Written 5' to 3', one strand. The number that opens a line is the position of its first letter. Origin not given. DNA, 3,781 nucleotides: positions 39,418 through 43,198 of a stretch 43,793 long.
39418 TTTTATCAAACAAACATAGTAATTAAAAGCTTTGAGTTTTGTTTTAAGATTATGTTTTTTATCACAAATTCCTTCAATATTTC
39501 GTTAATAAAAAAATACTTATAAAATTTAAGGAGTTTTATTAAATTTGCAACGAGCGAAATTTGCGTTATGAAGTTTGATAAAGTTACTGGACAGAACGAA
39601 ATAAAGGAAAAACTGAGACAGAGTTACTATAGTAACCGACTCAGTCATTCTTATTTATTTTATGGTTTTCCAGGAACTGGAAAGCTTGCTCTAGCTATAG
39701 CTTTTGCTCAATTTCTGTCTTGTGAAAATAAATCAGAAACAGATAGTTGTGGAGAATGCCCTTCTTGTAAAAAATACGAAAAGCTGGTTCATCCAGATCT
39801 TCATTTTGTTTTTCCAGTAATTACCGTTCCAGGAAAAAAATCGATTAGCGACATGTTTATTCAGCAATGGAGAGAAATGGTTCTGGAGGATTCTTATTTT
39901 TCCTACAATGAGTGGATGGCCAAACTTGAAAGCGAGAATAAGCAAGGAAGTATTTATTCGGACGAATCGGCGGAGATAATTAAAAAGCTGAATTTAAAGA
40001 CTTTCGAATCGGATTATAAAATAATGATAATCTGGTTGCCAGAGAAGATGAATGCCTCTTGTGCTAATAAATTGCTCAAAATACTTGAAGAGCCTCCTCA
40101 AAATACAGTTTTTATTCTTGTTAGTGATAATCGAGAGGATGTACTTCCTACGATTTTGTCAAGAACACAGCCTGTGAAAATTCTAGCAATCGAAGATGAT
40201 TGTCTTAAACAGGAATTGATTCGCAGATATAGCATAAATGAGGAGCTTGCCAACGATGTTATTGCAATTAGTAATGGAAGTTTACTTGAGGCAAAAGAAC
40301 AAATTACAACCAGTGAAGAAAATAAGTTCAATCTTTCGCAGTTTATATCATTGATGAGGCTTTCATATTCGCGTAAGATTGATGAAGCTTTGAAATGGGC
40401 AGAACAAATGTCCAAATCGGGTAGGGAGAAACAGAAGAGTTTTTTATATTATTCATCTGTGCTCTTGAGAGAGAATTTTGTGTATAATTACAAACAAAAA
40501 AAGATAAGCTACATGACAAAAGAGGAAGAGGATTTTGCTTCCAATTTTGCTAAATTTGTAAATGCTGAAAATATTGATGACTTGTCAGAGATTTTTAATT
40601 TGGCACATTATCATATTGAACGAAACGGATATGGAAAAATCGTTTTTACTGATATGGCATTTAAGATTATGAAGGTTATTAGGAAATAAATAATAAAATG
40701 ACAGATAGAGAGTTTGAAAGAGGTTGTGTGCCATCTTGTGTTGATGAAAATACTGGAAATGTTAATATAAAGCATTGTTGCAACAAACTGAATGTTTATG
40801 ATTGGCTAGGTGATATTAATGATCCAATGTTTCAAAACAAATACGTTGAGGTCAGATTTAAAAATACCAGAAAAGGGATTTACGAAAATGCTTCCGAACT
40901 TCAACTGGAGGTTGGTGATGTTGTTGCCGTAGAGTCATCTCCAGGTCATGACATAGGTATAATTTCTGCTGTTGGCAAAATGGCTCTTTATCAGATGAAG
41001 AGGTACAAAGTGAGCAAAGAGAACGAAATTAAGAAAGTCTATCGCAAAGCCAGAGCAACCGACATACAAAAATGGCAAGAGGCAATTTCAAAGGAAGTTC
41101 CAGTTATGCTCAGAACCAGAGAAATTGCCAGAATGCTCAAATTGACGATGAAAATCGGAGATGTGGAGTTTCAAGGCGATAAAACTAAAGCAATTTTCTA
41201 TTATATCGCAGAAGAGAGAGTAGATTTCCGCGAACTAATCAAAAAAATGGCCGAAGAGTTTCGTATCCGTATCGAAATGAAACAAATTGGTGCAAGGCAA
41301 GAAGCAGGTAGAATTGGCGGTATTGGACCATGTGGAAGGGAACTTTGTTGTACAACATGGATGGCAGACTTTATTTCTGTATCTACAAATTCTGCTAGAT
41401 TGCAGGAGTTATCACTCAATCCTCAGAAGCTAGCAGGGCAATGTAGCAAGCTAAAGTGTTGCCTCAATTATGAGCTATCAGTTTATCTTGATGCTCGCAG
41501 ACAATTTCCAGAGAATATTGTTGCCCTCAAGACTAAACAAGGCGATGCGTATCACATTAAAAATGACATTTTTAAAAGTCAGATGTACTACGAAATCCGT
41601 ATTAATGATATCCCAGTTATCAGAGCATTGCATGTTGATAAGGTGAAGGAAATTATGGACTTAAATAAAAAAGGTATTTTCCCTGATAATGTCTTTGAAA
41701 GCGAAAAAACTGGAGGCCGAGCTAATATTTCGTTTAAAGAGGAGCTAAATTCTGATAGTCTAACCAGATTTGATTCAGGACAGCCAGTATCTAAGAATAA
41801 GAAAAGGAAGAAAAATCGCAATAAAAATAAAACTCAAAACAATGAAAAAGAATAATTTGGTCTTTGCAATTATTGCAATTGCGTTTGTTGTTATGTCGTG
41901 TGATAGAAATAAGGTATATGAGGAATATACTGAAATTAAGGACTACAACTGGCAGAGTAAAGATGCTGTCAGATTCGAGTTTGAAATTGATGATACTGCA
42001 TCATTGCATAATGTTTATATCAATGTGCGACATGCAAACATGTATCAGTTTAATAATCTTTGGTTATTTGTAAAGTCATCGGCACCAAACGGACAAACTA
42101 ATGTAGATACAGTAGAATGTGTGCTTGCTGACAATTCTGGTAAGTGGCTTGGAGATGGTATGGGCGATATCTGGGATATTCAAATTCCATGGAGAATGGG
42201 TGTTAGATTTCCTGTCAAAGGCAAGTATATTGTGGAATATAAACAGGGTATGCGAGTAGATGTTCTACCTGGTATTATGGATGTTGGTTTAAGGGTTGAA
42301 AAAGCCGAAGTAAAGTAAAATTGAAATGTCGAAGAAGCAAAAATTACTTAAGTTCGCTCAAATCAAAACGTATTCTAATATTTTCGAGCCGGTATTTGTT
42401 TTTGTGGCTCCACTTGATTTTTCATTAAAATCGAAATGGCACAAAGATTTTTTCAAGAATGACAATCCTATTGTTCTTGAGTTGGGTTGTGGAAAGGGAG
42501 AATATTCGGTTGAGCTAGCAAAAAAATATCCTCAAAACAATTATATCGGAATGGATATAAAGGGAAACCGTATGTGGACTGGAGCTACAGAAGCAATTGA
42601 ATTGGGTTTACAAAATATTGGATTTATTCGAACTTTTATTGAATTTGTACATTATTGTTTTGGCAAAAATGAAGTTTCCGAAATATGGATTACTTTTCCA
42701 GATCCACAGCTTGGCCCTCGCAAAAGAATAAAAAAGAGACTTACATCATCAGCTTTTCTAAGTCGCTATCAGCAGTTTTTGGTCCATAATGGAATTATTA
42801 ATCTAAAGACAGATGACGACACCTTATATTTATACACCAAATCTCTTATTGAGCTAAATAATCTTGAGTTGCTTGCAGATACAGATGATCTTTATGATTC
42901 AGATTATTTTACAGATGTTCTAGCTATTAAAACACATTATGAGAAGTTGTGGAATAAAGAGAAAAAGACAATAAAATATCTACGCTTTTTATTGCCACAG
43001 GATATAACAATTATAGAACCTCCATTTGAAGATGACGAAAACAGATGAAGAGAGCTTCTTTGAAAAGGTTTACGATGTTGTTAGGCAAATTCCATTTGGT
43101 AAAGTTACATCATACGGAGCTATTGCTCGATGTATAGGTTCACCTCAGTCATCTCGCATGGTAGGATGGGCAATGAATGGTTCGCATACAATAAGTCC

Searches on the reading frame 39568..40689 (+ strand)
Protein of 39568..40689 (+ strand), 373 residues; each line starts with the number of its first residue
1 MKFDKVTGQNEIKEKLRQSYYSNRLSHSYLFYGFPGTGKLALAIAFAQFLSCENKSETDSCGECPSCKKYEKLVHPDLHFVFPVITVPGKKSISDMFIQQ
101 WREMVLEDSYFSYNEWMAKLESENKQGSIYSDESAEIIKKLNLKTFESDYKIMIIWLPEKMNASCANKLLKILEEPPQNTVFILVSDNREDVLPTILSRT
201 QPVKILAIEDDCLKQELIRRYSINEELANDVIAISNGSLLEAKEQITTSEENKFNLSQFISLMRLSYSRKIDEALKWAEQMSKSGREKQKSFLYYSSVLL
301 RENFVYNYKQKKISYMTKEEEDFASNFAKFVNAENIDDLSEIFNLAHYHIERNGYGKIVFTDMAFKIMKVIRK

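Call 21: search_protein_families(library=pfam, proteins=[window:39568-40689:+], max_evalue=0.00001)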
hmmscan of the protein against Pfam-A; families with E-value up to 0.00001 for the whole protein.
window:39568-40689:+ (373 aa): 1 family
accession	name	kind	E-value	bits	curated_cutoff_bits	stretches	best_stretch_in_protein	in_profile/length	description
PF13177.12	DNA_pol3_delta2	-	4.3e-46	157.3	27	1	8-206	1-158/161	DNA polymerase III, delta subunit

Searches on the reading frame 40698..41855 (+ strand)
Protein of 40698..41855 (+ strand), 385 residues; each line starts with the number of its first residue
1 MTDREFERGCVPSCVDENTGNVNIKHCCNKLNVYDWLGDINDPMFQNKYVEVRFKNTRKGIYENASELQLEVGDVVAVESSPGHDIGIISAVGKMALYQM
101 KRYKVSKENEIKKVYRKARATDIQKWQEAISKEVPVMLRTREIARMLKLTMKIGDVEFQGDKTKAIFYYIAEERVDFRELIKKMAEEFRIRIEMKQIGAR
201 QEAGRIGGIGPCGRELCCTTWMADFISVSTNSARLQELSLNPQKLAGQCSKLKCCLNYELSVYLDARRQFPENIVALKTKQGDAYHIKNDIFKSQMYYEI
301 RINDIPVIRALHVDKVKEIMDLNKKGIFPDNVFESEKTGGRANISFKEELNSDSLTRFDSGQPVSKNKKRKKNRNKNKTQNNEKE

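Call 21: search_protein_families(library=pfam, proteins=[window:40698-41855:+], max_evalue=0.00001)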
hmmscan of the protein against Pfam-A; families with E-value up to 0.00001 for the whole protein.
window:40698-41855:+ (385 aa): 1 family
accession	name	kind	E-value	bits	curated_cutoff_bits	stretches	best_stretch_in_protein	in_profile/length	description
PF04468.17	PSP1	-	1.2e-27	96.4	27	1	112-197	1-86/86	PSP1 C-terminal conserved region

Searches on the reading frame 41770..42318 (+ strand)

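Call 21: search_protein_families(library=pfam, proteins=[window:41770-42318:+], max_evalue=0.00001)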
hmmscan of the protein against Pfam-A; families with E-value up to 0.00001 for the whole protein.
window:41770-42318:+ (182 aa): 1 family
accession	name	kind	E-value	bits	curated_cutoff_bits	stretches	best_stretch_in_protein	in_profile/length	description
PF14109.11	GldH_lipo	-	5.3e-41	140.8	27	1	49-176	2-129/129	GldH lipoprotein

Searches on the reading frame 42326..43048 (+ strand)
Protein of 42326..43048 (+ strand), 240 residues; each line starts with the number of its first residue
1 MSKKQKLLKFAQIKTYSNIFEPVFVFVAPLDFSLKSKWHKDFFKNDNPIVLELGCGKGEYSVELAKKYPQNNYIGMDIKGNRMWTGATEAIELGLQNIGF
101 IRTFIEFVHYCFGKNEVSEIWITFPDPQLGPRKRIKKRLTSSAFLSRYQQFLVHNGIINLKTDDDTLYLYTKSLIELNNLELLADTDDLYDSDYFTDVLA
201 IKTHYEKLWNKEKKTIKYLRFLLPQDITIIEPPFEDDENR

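Call 21: search_protein_families(library=pfam, proteins=[window:42326-43048:+], max_evalue=0.00001)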
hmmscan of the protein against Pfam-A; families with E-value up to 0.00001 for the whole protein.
window:42326-43048:+ (240 aa): 4 families
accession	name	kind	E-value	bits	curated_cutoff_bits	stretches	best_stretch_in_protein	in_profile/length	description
PF02390.23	Methyltransf_4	-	5.2e-30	104.6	24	1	46-217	1-171/173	Putative methyltransferase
PF13847.12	Methyltransf_31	-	1.7e-06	28.2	27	1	46-103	3-61/145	Methyltransferase domain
PF24675.1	NpmA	-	2.1e-06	27.6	60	1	35-125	12-105/214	16S rRNA (adenine(1408)-N(1))-methyltransferase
PF13649.12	Methyltransf_25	-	4.9e-06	27.6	27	1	50-105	1-55/97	Methyltransferase domain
